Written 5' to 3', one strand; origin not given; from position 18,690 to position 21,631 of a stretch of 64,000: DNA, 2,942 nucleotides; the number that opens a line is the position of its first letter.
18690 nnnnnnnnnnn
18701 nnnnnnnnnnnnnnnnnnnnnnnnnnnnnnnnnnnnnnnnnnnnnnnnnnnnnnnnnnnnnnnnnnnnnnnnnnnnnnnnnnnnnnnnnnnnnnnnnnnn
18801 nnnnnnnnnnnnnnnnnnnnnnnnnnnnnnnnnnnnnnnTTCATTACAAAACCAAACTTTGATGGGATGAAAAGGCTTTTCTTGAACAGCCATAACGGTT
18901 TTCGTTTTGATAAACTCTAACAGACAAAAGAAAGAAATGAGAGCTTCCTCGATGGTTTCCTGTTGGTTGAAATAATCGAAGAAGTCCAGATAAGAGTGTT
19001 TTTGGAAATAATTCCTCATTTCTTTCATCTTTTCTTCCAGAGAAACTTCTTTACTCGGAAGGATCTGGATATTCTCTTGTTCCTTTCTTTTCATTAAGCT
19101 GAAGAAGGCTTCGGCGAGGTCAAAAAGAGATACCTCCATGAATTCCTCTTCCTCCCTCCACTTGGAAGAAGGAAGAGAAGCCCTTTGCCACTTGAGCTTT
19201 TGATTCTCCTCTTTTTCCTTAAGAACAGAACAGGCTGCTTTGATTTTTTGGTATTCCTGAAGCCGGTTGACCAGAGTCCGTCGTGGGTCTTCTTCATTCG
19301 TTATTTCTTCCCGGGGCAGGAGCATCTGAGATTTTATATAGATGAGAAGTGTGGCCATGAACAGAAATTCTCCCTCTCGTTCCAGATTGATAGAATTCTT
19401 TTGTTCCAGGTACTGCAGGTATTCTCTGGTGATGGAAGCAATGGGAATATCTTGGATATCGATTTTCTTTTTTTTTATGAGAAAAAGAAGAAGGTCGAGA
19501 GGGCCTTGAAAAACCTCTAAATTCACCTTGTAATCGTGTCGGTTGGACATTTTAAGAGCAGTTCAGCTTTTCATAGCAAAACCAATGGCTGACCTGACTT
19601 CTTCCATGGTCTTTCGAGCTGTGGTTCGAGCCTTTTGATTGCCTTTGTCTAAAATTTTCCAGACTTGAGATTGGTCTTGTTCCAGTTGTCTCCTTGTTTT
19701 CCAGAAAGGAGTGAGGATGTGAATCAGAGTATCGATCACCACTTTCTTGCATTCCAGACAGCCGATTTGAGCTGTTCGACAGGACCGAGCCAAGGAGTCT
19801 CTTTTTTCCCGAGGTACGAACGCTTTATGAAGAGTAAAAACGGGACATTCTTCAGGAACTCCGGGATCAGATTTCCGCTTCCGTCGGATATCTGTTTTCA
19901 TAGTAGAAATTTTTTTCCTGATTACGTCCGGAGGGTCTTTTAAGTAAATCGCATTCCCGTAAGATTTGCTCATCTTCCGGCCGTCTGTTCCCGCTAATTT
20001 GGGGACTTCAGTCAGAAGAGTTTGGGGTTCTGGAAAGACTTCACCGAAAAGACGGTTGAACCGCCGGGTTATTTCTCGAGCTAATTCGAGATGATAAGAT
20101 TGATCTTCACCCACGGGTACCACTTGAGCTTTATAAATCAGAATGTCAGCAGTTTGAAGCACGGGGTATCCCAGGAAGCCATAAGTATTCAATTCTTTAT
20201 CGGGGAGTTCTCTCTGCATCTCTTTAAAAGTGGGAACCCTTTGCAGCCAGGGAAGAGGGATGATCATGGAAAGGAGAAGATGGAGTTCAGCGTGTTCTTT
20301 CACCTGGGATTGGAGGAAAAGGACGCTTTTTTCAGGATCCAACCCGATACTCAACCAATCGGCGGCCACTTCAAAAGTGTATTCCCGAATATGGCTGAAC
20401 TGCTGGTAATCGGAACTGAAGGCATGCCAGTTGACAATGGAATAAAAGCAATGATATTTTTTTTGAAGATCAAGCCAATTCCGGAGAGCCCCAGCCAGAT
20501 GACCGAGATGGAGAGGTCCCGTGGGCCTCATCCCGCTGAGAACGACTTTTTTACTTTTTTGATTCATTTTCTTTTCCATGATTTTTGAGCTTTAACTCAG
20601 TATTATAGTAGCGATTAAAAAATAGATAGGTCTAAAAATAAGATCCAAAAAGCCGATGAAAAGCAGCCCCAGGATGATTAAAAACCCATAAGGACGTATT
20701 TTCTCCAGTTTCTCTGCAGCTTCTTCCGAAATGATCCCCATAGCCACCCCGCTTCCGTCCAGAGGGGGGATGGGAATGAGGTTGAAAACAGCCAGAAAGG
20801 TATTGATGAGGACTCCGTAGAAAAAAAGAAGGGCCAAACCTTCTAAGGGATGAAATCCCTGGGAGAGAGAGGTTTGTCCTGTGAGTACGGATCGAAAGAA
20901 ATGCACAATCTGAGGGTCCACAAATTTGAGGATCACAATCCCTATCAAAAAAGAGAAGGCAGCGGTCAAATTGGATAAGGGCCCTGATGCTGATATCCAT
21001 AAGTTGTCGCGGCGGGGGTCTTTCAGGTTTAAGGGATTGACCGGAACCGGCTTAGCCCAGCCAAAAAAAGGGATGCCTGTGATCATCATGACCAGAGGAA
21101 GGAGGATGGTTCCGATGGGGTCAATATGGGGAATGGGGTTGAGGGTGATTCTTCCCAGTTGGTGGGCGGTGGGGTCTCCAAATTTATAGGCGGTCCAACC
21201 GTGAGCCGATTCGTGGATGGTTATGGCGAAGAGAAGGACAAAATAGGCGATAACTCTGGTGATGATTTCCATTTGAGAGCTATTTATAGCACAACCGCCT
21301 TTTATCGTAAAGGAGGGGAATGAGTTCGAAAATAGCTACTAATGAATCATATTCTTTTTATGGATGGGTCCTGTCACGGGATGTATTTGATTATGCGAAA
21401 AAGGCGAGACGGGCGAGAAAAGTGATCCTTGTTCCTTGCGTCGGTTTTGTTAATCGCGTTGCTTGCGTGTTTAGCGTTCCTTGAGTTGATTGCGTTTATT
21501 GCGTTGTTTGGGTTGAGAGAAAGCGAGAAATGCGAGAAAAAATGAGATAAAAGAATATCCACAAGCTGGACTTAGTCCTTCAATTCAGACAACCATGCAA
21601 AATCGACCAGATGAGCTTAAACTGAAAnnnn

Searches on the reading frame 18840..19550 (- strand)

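Call 84: search_protein_families(library=pfam, proteins=[window:18840-19550:-], max_evalue=0.00001)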
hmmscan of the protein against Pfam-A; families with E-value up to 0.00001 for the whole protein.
window:18840-19550:- (237 aa): 1 family
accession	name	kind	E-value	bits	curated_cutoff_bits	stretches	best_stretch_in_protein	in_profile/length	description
PF02616.19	SMC_ScpA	-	4.1e-29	102.7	24.6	1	24-232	1-229/232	Segregation and condensation protein ScpA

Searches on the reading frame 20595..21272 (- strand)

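Call 84: search_protein_families(library=pfam, proteins=[window:20595-21272:-], max_evalue=0.00001)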
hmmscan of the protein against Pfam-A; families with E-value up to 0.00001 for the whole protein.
window:20595-21272:- (226 aa): 1 family
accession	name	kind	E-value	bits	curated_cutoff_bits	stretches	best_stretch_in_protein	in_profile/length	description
PF02163.28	Peptidase_M50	-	2.4e-14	53.6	27.2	1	10-188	3-201/221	Peptidase family M50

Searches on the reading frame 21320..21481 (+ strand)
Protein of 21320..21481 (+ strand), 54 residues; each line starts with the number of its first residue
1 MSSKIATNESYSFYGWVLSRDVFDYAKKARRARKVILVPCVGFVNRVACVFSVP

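Call 109: search_protein_families(library=pfam, proteins=[window:21320-21481:+], max_evalue=1)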
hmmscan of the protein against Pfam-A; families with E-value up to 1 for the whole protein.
seq(54 aa): 0 families

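Call 119: search_protein_representatives(protein=window:21320-21481:+)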
Query: 54 residues. Proteins with E-value up to 0.001 (for the whole library): 21; up to 1e-10: 2; up to 1e-30: 0. The best 21 are listed.
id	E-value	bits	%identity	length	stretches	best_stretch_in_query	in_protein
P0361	1.3e-12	62.5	38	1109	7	7-27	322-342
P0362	3.9e-11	57.9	40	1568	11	6-28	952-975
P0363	2.7e-10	55.2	53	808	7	4-20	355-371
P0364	2.3e-09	52.4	36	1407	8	7-27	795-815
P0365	2.4e-06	43.0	33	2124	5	5-30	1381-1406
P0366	3.1e-06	42.7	34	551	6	5-31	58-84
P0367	7.3e-06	41.5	43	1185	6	2-28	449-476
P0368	1.2e-05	40.8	32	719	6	7-30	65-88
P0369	1.2e-05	40.8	35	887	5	7-31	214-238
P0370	1.9e-05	40.2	35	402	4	7-29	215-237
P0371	2.8e-05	39.7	35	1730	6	6-27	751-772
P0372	3.9e-05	39.2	49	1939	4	4-20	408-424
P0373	5.7e-05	38.7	34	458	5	8-31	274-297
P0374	1.0e-04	37.9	34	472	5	6-31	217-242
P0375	2.2e-04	36.9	35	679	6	4-26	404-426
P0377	3.1e-04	36.4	44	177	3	15-52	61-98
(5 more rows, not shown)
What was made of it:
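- phmmer finds 21 hits at E < 1e-3 (call 119).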

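Call 120: search_protein_families(library=pfam, proteins=[P0361, P0363, P0366, P0377], max_evalue=0.001)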
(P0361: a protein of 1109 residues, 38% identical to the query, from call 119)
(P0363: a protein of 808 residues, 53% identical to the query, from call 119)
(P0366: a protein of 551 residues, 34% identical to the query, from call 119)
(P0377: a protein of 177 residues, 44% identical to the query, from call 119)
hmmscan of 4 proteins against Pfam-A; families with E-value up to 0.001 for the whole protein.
P0361 (1109 aa): 6 families
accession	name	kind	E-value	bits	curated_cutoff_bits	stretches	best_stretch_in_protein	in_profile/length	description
PF09479.16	Flg_new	-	6.7e-152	494.2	27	10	895-955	1-64/65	Listeria-Bacteroides repeat domain (List_Bact_rpt)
PF18998.6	Flg_new_2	-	4.9e-31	107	23.6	5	897-960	3-72/73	Divergent InlB B-repeat domain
PF18429.6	DUF5609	-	3.7e-08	33.5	25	0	874-897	18-41/65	Domain of unknown function (DUF5609)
PF22255.2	Gp44-like_2nd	-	9e-05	22.8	27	0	427-452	35-60/84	Baseplate hub protein gp44-like, second domain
PF22799.2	PIR1-like_C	-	0.0001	23.4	27.6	0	470-492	17-39/74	Cell wall mannoprotein PIR1-like, C-terminal domain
PF21900.3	DUF6920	-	0.00091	19.3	27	0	853-899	165-212/222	Family of unknown function (DUF6920)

P0363 (808 aa): 2 families
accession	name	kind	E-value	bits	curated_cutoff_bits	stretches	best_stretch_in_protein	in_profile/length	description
PF13585.12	CHU_C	-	5.6e-14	52.5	27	1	723-806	3-85/86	CHU_C Type IX secretion signal domain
PF13927.12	Ig_3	-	0.0003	21.7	30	1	92-168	2-75/78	Immunoglobulin domain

P0366 (551 aa): 2 families
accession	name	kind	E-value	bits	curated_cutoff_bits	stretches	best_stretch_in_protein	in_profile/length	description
PF09479.16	Flg_new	-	4.6e-84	276.9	27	6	102-163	1-65/65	Listeria-Bacteroides repeat domain (List_Bact_rpt)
PF18998.6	Flg_new_2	-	4.4e-10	39.8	23.6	0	325-380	9-69/73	Divergent InlB B-repeat domain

P0377 (177 aa): 1 family
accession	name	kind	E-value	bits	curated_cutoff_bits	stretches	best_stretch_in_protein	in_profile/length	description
PF03017.19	Transposase_23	-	2.2e-05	24.6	21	0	48-74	4-30/66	TNP1/EN/SPM transposase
